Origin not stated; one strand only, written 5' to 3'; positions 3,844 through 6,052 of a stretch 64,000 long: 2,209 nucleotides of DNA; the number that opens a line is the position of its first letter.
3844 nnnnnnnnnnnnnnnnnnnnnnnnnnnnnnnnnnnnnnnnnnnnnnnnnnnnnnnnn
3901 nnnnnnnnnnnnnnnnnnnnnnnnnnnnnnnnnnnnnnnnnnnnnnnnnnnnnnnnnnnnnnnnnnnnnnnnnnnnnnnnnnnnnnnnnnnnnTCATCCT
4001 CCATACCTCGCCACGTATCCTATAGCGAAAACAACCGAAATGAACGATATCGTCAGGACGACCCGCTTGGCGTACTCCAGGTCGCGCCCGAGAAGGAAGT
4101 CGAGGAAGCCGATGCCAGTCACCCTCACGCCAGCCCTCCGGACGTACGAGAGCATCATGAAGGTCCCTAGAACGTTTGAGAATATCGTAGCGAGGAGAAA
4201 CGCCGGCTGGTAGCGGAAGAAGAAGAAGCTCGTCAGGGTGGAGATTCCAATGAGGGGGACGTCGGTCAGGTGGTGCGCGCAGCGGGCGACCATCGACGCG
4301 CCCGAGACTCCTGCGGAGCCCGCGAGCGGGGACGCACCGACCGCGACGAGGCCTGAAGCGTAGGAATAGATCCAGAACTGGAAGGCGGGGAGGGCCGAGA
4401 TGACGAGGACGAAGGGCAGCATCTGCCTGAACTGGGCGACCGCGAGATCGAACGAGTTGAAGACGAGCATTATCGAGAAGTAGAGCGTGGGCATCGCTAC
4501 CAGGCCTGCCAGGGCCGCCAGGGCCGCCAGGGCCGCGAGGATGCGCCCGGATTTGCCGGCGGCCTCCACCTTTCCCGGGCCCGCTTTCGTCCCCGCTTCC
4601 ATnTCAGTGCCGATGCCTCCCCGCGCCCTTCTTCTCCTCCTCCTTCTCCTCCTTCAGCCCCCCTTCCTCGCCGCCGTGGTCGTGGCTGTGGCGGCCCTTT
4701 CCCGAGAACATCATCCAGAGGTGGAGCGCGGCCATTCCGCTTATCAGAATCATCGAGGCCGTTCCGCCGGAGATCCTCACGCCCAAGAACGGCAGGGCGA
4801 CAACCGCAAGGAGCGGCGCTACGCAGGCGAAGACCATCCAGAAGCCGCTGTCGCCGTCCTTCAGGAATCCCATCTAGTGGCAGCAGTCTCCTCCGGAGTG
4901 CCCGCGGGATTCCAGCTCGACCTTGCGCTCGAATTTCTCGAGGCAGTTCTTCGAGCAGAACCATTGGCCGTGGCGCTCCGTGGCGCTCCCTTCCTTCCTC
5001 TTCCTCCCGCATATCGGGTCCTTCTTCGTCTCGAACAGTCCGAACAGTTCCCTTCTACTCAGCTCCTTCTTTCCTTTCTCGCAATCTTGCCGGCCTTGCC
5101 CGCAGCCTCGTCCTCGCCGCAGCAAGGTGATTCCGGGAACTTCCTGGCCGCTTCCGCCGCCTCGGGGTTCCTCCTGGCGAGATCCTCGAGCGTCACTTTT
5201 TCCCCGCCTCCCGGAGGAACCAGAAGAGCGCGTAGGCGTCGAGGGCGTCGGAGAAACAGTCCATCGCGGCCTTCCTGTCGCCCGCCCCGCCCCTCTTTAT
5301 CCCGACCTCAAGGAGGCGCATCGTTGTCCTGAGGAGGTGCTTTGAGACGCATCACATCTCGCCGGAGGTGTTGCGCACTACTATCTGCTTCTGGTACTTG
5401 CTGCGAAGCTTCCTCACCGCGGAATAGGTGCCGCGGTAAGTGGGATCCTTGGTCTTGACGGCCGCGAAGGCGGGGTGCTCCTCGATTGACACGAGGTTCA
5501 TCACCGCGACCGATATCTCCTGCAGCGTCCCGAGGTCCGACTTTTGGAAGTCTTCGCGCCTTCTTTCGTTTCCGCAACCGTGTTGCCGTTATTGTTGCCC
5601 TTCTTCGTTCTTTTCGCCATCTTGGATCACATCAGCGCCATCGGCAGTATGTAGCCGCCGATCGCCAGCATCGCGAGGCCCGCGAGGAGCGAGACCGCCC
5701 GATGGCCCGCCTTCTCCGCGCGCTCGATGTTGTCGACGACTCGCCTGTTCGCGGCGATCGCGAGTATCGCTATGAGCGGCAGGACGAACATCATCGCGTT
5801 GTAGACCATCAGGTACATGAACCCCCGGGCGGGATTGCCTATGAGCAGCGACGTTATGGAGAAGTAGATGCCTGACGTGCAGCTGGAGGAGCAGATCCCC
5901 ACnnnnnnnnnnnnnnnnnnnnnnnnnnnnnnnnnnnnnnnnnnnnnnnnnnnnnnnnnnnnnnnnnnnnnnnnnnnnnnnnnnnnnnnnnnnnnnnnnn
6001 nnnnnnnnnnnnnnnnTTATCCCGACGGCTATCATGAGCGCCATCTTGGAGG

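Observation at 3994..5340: Three-gene metal module: TRASH-domain protein, His-tailed small membrane protein, 6-TM membrane protein; possible broken N-terminal regulator fusion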

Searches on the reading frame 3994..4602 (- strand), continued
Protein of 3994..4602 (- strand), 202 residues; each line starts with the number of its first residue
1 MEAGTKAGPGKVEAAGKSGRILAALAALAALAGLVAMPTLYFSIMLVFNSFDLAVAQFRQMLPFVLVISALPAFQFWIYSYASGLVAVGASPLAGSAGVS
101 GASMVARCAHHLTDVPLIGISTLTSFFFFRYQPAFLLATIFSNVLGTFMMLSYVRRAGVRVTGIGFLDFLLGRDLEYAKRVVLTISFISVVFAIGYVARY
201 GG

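Call 48: predict_structure(alignment_id=A4)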
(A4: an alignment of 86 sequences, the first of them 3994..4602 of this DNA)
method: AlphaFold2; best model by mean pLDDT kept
length: 202 residues; sequences in the alignment: 86
mean_pLDDT: 83.3   pTM: 0.74
mean pLDDT of the five models: 83.3, 82.9, 82.9, 81.9, 81.6
residues with pLDDT >= 90: 106; 70-90: 48; 50-70: 45; < 50: 3
segments of 3 or more residues with pLDDT < 50: none
pLDDT, mean of each block of 10 residues (from residue 1): 52 73 93 93 93 96 93 92 75 60 69 64 76 87 93 89 88 95 94 92 72
secondary structure, 60 per line:
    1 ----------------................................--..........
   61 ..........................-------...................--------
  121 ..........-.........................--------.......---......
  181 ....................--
elements in order: H17-48 H51-86 H94-112 H121-130 H132-156 H165-171 H175-200

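Call 83: fold_search(model_id=the predicted structure, library=pdb)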
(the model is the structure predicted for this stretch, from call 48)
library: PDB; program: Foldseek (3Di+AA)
matches with E <= 10: 61; with E <= 0.001: 0
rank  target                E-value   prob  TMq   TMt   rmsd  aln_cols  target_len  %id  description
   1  4u5a_C                2.2e+00  0.10  0.20  0.23  20.9       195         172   10  Sporozoite Protein for Cell Traversal (released 2014-12-24)
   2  6o7u_j                2.3e+00  0.10  0.19  0.23  18.1       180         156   13  Saccharomyces cerevisiae V-ATPase Stv1-VO (released 2019-04-03)
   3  7uw9_c                2.3e+00  0.08  0.18  0.21  19.0       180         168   13  Citrus V-ATPase State 1, H in contact with subunit a (released 2022-07-06)
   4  6o7u_h                2.6e+00  0.09  0.19  0.23  19.2       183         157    9  Saccharomyces cerevisiae V-ATPase Stv1-VO (released 2019-04-03)
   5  7sqc_1Y               3.9e+00  0.10  0.26  0.20  34.2       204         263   14  Ciliary C1 central pair apparatus isolated from Chlamydomonas reinhardtii (released 2022-04-13)
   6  9xb1_A                3.9e+00  0.08  0.25  0.21  13.6       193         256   16  Cryo-EM structure of human V1aR in apo state at a resolution of 2.8 angstrom (released 2026-02-04)
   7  1tt9_A                4.0e+00  0.14  0.34  0.15  12.4       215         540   13  Structure of the bifunctional and Golgi associated formiminotransferase cyclodeaminase octamer (released 2005-06-28)
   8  8rtd_I                4.2e+00  0.04  0.16  0.15  23.6       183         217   17  Stalk-Arches-IMC structure from the fully-assembled R388 type IV secretion system determined by cryo-EM. (released 2024-06-19)
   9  7w7e_R                4.5e+00  0.07  0.19  0.16  19.2       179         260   14  Cryo-EM structure of the alpha2A adrenergic receptor GoA signaling complex bound to a biased agonist (released 2022-09-28)
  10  6qk8_C                4.9e+00  0.04  0.19  0.18  17.8       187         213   10  Crystal structure of yeast 14-3-3 protein (Bmh1) from Saccharomyces cerevisiae with the Nha1p (yeast Na+/H+ antiporter (released 2019-10-02)
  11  7sqc_1H               4.9e+00  0.04  0.17  0.18  26.3       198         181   16  Ciliary C1 central pair apparatus isolated from Chlamydomonas reinhardtii (released 2022-04-13)
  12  8iys_R                4.9e+00  0.04  0.16  0.12  21.6       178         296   17  TUG891-bound FFAR4 in complex with Gq (released 2023-06-21)
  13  4xtl                  4.9e+00  0.03  0.17  0.14  19.1       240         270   14  Crystal structure of the light-driven sodium pump KR2 in the monomeric blue form, pH 4.3 (released 2015-04-01)
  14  8k7t_B                5.2e+00  0.07  0.22  0.26  21.1       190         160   15  Mouse Fc epsilon RI in complex with mIgE Fc (released 2024-07-17)
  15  4o6y_B                5.4e+00  0.20  0.42  0.40   7.9       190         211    8  Crystal Structure of Cytochrome b561 (released 2014-02-05)
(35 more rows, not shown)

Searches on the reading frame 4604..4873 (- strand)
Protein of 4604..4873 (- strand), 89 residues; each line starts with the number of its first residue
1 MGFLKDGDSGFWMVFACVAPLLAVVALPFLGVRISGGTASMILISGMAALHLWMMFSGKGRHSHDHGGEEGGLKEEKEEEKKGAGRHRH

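Call 4: search_protein_families(library=pfam, proteins=[window:4604-4873:-], max_evalue=1)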
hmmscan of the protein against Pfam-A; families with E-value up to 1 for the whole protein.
window:4604-4873:- (89 aa): 0 families

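Call 5: search_protein_families(library=ncbifam, proteins=[window:4604-4873:-], max_evalue=1)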
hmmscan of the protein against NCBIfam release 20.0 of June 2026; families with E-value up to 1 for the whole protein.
window:4604-4873:- (89 aa): 0 families

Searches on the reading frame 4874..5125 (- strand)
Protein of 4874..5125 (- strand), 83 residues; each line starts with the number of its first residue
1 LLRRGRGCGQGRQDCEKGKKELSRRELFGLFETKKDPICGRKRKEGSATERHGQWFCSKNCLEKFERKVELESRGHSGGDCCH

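Call 4: search_protein_families(library=pfam, proteins=[window:4874-5125:-], max_evalue=1)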
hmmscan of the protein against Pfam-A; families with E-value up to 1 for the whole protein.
window:4874-5125:- (83 aa): 1 family
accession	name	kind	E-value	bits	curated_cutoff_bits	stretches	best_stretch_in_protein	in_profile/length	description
PF04945.19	YHS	-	0.00012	22.5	30.3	1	35-67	2-38/47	YHS domain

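Call 5: search_protein_families(library=ncbifam, proteins=[window:4874-5125:-], max_evalue=1)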
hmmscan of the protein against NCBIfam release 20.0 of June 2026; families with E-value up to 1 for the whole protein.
window:4874-5125:- (83 aa): 1 family
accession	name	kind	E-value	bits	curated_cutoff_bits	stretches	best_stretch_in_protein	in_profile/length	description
NF041671.1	peri_hyde_PaoC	equivalog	0.36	9.1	1180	1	12-60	389-437/735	aldehyde oxidoreductase molybdenum-binding subunit PaoC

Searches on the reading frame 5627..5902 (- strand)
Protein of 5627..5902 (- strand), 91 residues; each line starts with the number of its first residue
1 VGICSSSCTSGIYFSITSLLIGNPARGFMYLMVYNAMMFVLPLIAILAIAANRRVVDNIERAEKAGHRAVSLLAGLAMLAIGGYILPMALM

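Call 4: search_protein_families(library=pfam, proteins=[window:5627-5902:-], max_evalue=1)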
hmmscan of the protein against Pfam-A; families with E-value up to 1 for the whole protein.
window:5627-5902:- (91 aa): 1 family
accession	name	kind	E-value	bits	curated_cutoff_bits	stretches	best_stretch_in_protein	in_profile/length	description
PF04246.17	RseC_MucC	-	0.16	12.3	24.4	1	34-86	66-111/130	Positive regulator of sigma(E), RseC/MucC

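Call 5: search_protein_families(library=ncbifam, proteins=[window:5627-5902:-], max_evalue=1)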
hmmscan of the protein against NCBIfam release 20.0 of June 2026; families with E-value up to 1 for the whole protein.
window:5627-5902:- (91 aa): 0 families
